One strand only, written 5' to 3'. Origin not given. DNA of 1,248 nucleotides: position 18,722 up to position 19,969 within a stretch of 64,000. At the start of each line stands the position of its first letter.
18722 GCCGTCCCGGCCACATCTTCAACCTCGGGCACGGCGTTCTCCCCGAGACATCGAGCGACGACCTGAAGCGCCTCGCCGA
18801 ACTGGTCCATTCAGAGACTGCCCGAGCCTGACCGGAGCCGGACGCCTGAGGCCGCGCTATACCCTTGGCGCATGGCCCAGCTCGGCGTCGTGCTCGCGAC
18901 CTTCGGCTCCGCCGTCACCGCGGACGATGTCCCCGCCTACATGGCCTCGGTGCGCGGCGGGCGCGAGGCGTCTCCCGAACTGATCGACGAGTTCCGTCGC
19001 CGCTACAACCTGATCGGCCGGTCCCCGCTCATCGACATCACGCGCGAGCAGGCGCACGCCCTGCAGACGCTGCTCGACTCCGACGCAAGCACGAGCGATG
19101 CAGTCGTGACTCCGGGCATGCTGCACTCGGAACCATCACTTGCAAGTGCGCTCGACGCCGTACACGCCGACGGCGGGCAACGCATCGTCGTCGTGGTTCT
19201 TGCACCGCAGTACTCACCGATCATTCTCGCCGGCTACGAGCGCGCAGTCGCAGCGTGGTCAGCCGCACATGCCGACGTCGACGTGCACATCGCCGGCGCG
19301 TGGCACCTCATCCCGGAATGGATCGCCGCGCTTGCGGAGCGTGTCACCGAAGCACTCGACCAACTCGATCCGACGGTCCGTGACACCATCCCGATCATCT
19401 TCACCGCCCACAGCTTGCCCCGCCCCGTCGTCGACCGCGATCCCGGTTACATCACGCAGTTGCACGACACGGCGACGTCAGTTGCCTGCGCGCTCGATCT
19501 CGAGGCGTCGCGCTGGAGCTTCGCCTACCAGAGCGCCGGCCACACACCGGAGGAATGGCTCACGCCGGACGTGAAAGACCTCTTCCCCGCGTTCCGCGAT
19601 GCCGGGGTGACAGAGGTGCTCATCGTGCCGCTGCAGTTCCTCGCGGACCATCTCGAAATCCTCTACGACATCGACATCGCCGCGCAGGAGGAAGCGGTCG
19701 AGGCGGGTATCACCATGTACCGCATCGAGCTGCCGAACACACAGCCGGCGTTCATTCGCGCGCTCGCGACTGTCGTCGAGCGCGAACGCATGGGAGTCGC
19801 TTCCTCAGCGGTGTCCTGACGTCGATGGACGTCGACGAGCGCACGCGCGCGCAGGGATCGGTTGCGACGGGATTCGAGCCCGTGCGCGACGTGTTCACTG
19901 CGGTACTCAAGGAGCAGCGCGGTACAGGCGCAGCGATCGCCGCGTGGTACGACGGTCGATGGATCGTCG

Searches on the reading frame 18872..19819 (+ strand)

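Call 47: search_protein_families(library=pfam, proteins=[window:18872-19819:+], max_evalue=0.0001)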
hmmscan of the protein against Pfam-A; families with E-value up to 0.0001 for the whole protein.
window:18872-19819:+ (315 aa): 1 family
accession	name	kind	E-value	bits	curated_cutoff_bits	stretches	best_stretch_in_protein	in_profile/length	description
PF00762.24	Ferrochelatase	-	2.3e-63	214.5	27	1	4-305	2-316/317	Ferrochelatase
